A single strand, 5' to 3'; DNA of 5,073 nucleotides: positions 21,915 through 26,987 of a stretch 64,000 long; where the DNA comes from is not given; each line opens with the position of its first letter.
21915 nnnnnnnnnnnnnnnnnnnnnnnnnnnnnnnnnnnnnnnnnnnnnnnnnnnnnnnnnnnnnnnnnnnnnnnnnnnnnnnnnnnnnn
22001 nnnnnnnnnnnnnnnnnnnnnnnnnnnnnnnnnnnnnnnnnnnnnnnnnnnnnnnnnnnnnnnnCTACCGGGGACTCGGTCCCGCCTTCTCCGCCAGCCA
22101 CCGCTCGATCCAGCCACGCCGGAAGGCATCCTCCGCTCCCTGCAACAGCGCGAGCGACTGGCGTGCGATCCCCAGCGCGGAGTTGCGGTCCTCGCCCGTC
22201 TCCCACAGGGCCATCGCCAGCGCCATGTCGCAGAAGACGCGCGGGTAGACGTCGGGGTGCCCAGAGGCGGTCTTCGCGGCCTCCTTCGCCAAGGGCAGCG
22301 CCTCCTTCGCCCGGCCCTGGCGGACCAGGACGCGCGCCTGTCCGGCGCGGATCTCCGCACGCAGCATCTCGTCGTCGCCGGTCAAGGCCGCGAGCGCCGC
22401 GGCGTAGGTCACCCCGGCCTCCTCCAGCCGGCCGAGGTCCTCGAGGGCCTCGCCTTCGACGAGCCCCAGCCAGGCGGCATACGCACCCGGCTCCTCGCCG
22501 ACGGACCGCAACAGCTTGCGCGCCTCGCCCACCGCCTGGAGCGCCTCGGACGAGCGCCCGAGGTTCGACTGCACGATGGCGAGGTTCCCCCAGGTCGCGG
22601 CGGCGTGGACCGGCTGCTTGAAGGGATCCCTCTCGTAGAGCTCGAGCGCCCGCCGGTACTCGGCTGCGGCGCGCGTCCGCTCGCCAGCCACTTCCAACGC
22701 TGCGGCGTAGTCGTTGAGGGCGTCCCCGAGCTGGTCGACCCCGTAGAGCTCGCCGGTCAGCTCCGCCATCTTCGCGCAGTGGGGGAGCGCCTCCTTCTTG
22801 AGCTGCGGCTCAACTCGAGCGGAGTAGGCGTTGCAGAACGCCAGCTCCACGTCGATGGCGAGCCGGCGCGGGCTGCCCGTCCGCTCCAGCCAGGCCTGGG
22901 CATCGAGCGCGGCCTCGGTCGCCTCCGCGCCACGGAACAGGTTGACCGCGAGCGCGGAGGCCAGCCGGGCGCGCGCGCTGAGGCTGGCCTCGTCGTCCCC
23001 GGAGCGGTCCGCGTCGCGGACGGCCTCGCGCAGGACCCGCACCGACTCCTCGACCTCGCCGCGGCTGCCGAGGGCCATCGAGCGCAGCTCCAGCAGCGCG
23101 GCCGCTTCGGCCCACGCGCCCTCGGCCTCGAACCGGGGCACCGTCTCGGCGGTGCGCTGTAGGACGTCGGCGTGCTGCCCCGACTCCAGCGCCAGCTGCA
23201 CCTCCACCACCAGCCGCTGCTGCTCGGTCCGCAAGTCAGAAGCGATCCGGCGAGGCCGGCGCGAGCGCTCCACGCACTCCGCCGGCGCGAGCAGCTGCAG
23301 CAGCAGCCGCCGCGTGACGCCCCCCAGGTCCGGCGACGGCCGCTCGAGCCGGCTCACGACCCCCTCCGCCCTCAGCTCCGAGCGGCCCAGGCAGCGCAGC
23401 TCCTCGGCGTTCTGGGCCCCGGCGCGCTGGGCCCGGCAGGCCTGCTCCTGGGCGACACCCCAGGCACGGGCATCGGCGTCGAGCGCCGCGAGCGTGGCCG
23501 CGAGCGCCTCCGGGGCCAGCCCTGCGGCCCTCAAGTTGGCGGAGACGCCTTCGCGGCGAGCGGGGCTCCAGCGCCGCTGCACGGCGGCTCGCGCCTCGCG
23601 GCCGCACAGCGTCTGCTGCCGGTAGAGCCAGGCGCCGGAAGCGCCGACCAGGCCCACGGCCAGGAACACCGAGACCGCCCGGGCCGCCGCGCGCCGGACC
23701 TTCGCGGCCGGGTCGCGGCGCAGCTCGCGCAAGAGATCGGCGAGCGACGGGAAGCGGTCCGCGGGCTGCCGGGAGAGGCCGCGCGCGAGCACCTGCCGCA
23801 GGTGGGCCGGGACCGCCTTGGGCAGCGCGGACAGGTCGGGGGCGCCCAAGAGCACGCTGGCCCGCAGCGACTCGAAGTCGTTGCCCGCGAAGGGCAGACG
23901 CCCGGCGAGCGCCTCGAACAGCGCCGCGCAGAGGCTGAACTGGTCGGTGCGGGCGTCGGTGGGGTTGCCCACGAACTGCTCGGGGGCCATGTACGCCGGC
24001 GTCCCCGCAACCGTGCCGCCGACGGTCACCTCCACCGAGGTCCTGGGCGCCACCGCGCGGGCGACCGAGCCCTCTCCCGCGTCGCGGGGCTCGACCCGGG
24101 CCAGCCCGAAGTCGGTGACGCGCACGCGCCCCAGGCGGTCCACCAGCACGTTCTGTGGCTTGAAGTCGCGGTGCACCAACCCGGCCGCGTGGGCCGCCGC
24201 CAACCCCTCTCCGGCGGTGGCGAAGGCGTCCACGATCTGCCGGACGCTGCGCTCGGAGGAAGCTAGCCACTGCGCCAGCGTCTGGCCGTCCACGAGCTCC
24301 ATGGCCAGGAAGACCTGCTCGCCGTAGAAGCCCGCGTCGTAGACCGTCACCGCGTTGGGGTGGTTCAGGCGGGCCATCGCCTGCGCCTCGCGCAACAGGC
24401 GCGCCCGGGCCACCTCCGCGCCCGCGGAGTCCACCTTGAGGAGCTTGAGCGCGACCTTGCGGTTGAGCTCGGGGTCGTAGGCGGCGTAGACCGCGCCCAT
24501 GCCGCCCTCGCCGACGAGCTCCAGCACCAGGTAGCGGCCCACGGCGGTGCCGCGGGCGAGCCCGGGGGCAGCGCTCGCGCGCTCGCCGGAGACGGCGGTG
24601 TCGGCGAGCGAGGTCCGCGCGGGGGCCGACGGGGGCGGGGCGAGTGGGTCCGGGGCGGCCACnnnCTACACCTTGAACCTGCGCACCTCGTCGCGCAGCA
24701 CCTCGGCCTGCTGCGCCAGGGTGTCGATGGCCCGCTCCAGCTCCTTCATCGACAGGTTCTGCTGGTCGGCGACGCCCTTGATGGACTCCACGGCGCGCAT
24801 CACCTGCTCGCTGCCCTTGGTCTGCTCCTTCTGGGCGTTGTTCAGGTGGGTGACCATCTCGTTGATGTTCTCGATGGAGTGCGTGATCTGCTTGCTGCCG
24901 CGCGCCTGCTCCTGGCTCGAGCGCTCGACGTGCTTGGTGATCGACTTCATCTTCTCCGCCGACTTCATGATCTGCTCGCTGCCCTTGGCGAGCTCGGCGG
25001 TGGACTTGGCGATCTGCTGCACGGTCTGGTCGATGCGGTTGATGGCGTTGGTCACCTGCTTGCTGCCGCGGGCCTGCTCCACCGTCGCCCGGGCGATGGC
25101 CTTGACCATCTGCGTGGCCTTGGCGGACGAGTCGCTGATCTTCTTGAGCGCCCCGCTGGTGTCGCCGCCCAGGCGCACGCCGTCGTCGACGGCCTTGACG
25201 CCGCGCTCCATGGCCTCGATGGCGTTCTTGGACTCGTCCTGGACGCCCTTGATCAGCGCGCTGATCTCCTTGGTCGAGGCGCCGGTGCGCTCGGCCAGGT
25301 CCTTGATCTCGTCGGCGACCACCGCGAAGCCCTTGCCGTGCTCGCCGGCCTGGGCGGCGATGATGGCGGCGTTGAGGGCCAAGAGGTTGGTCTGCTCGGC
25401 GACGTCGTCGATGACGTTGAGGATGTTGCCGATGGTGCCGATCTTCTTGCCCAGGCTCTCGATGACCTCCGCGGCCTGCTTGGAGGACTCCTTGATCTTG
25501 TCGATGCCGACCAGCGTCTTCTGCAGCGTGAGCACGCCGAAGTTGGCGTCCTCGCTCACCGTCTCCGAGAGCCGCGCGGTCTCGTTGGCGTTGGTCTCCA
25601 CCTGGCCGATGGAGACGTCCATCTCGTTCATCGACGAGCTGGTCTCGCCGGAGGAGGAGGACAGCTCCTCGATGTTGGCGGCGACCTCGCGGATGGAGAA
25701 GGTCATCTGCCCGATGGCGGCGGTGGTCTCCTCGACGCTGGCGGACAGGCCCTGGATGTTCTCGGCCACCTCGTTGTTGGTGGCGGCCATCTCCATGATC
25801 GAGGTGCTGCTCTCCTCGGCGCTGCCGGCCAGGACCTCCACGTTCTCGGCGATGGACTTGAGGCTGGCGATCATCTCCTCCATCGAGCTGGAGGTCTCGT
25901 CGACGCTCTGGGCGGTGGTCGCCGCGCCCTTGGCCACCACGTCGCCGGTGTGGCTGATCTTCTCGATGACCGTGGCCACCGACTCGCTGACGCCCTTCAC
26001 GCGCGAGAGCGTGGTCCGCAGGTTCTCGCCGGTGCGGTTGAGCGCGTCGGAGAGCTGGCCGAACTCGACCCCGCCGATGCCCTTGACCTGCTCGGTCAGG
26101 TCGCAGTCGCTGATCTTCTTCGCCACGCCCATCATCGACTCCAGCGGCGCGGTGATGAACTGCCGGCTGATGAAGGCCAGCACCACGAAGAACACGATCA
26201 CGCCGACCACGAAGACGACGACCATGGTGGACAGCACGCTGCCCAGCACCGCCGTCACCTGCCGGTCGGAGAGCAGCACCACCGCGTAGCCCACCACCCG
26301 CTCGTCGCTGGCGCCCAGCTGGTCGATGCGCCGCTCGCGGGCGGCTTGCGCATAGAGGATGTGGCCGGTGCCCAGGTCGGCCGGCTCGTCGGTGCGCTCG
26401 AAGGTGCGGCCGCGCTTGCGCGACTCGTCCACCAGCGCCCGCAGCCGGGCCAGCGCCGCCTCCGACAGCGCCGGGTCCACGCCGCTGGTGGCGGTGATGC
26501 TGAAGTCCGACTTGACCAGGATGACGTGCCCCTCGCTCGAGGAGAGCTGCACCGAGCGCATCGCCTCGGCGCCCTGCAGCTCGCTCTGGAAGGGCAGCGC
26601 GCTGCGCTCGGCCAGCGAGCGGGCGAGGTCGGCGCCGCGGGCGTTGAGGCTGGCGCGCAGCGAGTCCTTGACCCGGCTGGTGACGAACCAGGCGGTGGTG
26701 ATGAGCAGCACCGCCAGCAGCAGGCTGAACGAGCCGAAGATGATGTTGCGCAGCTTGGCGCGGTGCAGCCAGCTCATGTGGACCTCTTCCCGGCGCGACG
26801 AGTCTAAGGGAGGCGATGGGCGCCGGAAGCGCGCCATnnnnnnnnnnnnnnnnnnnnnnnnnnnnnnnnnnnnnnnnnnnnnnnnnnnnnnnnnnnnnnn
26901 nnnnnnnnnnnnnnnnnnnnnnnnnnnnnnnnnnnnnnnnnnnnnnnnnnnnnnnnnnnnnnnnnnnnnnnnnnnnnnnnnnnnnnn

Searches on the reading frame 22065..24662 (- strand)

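Call 64: search_protein_families(library=ncbifam, proteins=[window:22065-24662:-], max_evalue=0.00001)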
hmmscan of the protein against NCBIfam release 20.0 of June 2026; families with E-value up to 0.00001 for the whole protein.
window:22065-24662:- (865 aa): 14 families
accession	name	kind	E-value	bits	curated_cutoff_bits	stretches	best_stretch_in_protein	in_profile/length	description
NF033483.0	PknB_PASTA_kin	equivalog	3.2e-70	237.8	450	1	42-321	7-272/563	Stk1 family PASTA domain-containing Ser/Thr kinase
NF052427.1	StpK7MSMEG_1200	equivalog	2.4e-52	178.2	900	1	39-327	4-278/601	serine/threonine protein kinase StpK7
NF009651.0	PRK13184.1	equivalog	3.7e-48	164.2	839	1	42-315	2-288/932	serine/threonine-protein kinase PknD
NF047741.1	antiphage_MADS6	equivalog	1.1e-40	139.8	460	2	147-319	305-462/612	methylation-associated defense system protein kinase MAD6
TIGR03903.1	TOMM_kin_cyc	equivalog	1.1e-33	116.2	705.75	1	67-314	3-247/1267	TOMM system kinase/cyclase fusion protein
NF038150.1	lanthi_synth_IV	equivalog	1e-27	96.9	650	1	29-338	181-471/851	class IV lanthionine synthetase LanL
NF053615.1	SerThrKinAfsKStmc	equivalog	1.2e-20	73.8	1300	1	41-323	12-273/809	protein serine/threonine kinase AfsK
NF038151.1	lanthi_synth_III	equivalog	1.3e-14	53.5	575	1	44-190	222-385/833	class III lanthionine synthetase LanKC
TIGR03724.2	arch_bud32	equivalog_domain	5.5e-10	39.1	125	1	83-191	34-134/193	KEOPS complex kinase/ATPase Bud32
NF011463.0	PRK14879.1-4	equivalog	4.3e-09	36.1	188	1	83-193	59-165/237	Kae1-associated kinase Bud32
NF058632.1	SerThrKinPrkT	equivalog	2.6e-07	30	280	1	43-187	22-164/322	serine/threonine protein kinase PrkT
NF011464.0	PRK14879.1-7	equivalog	2.5e-06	27.4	246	1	83-191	47-152/221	Kae1-associated kinase Bud32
NF043056.1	T4SS_LegK1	equivalog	4e-06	25.7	550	0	66-243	102-275/516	Dot/Icm T4SS effector kinase LegK1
NF007174.0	PRK09605.1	equivalog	7e-06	24.8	447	0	83-191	377-476/535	bifunctional N(6)-L-threonylcarbamoyladenine synthase/serine/threonine protein kinase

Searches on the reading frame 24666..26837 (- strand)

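Call 64: search_protein_families(library=ncbifam, proteins=[window:24666-26837:-], max_evalue=0.00001)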
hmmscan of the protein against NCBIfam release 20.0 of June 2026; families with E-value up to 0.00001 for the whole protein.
window:24666-26837:- (723 aa): 13 families
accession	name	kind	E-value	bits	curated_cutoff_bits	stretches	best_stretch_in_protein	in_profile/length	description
NF047851.1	MCPCitTducer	equivalog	1.8e-44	152.7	900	2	384-632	289-509/553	methyl-accepting chemotaxis citrate transducer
NF058645.1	MCPCtpMPsAe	equivalog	3.3e-43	148.3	900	2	343-635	258-554/558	methyl-accepting chemotaxis protein CtpM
NF041847.1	transduc_aer2_vibrio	equivalog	5e-41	140.8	1200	2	387-629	530-744/804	aerotaxis transducer Aer2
NF007309.0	PRK09793.1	equivalog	7.9e-36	124.1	903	1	368-639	263-513/533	methyl-accepting chemotaxis protein IV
NF011622.0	PRK15048.1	equivalog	1.3e-33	117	900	2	352-630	252-506/553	methyl-accepting chemotaxis protein II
NF011615.0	PRK15041.1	equivalog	1.3e-32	113.2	947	2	387-649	293-528/554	methyl-accepting chemotaxis protein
NF050802.1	AspChtxCcaA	equivalog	8.3e-24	83.9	1300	1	430-586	533-692/700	aspartate chemotaxis receptor CcaA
TIGR02168.1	SMC_prok_B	equivalog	2.9e-12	45.2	567.35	1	262-482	775-1000/1181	chromosome segregation protein SMC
NF047515.1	SpiroCoCo_C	equivalog_domain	3e-07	29.9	125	0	261-406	73-213/313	SpiroCoCo family coiled-coil protein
NF033092.0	HK_WalK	equivalog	4.9e-07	28.7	725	1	174-319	148-290/594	cell wall metabolism sensor histidine kinase WalK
NF003034.1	PRK03918.1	equivalog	9.8e-07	27.1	700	0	264-460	172-365/878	DNA double-strand break repair ATPase Rad50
TIGR02169.1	SMC_prok_A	equivalog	1.8e-06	26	729.4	0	284-449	677-938/1165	chromosome segregation protein SMC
NF040691.1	MtrAB_MtrB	equivalog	2.9e-06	26.6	450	1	184-296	171-280/507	MtrAB system histidine kinase MtrB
